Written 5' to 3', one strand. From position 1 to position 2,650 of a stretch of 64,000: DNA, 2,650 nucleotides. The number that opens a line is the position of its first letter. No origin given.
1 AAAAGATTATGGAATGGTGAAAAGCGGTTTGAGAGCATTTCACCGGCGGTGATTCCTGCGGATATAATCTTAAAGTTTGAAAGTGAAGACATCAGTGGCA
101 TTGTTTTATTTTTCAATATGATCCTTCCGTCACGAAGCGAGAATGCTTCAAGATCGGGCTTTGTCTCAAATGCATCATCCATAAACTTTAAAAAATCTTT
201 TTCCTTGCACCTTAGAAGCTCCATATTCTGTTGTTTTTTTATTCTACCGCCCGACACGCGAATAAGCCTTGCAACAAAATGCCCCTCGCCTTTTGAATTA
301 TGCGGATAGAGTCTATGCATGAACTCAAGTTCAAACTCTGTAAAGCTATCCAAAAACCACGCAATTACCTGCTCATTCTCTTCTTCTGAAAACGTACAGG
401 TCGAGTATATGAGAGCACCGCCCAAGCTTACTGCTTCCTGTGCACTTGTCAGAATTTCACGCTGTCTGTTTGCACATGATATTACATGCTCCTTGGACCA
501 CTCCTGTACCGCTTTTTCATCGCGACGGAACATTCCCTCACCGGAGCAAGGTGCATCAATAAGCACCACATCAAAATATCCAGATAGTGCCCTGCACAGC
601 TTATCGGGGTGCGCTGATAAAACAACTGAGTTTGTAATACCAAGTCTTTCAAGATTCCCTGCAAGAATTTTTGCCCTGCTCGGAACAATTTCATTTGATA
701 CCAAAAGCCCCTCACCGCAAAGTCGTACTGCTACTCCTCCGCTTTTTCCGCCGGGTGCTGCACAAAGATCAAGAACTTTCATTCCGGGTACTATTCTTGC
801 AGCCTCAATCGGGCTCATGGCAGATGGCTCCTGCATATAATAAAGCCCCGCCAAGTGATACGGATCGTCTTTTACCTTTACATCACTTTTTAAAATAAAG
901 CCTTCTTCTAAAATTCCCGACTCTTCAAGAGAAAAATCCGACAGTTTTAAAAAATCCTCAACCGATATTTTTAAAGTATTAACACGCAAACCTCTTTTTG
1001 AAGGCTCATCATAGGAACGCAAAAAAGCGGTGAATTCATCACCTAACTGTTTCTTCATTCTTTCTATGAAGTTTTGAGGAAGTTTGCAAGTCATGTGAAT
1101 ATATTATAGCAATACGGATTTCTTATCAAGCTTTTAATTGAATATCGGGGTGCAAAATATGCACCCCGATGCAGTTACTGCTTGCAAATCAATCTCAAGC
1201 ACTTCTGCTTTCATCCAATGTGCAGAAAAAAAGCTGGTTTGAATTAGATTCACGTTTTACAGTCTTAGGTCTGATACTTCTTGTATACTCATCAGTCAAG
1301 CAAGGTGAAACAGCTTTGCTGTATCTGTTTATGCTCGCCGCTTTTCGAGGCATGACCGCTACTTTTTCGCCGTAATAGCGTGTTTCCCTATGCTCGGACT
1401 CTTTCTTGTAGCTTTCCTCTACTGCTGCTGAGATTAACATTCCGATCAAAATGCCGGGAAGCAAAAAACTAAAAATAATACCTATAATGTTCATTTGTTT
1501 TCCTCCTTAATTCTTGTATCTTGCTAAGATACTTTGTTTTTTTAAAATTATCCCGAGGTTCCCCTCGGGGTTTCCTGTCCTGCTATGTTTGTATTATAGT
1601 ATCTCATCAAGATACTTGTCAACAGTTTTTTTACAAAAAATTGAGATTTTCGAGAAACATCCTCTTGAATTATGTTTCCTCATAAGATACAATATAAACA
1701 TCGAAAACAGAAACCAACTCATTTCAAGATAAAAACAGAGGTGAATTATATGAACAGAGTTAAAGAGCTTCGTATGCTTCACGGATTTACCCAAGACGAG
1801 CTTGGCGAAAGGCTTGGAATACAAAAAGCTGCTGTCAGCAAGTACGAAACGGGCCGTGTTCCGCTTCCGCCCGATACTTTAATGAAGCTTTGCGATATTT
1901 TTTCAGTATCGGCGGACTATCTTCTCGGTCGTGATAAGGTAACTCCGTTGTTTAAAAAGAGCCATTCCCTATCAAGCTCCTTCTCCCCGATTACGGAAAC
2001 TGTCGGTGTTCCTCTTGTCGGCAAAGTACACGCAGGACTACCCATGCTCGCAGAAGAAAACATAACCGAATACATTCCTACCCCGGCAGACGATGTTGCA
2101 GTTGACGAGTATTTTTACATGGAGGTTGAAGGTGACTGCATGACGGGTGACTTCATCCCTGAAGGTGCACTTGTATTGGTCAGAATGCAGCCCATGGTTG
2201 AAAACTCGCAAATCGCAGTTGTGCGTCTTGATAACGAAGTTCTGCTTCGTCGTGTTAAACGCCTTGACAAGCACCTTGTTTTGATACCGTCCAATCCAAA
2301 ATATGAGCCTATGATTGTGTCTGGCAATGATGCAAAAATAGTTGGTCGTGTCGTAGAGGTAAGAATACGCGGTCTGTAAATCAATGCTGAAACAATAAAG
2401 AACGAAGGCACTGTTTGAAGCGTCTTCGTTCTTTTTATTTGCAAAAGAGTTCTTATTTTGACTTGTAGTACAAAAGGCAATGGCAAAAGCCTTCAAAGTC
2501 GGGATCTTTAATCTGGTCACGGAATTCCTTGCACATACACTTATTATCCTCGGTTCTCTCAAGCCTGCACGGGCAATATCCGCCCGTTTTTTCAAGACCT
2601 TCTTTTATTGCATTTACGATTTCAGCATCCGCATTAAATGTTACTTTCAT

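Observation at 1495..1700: Three copies of a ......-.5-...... palindrome organise the divergent promoters of the LexA-like repressor and a small membrane protein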

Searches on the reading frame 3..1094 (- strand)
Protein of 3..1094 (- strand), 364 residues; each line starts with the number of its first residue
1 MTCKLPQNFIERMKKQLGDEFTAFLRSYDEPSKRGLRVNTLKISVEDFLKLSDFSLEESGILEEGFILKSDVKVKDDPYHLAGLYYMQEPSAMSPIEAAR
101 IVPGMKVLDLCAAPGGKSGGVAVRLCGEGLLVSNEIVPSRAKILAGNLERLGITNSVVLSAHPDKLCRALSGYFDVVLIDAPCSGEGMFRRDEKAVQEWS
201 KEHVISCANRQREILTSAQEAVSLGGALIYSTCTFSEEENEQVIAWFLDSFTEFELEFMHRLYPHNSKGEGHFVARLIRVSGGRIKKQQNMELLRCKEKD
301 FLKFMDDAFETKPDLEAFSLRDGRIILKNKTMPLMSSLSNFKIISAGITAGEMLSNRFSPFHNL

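Call 5: search_protein_families(library=pfam, proteins=[window:3-1094:-], max_evalue=0.01)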
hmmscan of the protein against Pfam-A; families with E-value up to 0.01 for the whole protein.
window:3-1094:- (364 aa): 5 families
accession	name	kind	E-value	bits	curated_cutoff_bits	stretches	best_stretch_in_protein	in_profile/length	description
PF01189.24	Methyltr_RsmB-F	-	2.5e-37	128.9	27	1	106-277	11-198/199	16S rRNA methyltransferase RsmB/F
PF17125.10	Methyltr_RsmF_N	-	2.3e-28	98.9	34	1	5-90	1-86/86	N-terminal domain of 16S rRNA methyltransferase RsmF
PF22458.1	RsmF-B_ferredox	-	7.8e-08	32.8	27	1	6-74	2-73/74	Methyltr_RsmF/B-like, ferredoxin-like domain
PF01728.25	FtsJ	-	0.00088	19.7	24.1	1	99-253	16-158/181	FtsJ-like methyltransferase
PF17126.11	RsmF_methylt_CI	-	0.0024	18.3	27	1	304-364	2-57/61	RsmF rRNA methyltransferase first C-terminal domain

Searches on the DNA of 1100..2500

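Call 62: search_rna_families(source=window, start=1100, end=2500, threshold=evalue, max_evalue=1)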
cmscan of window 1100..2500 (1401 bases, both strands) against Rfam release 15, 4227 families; matches with E-value up to 1: 1.
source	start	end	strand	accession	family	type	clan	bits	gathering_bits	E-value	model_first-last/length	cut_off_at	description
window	1460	1578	+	RF01808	MicX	Gene; sRNA;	-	19.3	75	0.16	1-194/194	no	MicX Vibrio cholerae sRNA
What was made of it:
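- No Rfam family matches (call 62).
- Tried and rejected: Only a sub-threshold MicX hit appeared, at E = 0.16 (call 62).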

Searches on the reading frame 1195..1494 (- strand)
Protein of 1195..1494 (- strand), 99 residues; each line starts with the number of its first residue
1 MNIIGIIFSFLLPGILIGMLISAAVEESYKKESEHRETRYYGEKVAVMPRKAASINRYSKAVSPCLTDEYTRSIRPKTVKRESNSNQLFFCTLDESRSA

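Call 5: search_protein_families(library=pfam, proteins=[window:1195-1494:-], max_evalue=0.01)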
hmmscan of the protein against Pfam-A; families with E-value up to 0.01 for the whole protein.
window:1195-1494:- (99 aa): 0 families

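Call 18: search_protein_families(library=ncbifam, proteins=[window:1195-1494:-], max_evalue=0.001)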
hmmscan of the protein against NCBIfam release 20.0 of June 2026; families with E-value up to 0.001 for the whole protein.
window:1195-1494:- (99 aa): 0 families

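Call 31: find_homologous_proteins(query=window:1195-1494:-, max_evalue=0.01)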
Query window:1195-1494:- (99 aa): 3 proteins with E <= 0.01 among 3 candidates.
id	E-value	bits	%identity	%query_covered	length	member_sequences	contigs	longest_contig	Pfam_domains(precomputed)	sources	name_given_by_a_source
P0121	2.0e-56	206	98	100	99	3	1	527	-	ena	-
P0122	3.2e-43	163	79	100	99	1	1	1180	-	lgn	-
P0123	4.5e-42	160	80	100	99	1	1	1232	-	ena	-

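Call 34: search_protein_families(library=phrogs, proteins=[window:1195-1494:-], max_evalue=0.1)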
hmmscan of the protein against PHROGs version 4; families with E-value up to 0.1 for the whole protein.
window:1195-1494:- (99 aa): 1 family
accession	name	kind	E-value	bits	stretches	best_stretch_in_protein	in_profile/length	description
phrog_37706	-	unknown function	0.0077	16.8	1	2-25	9-32/39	-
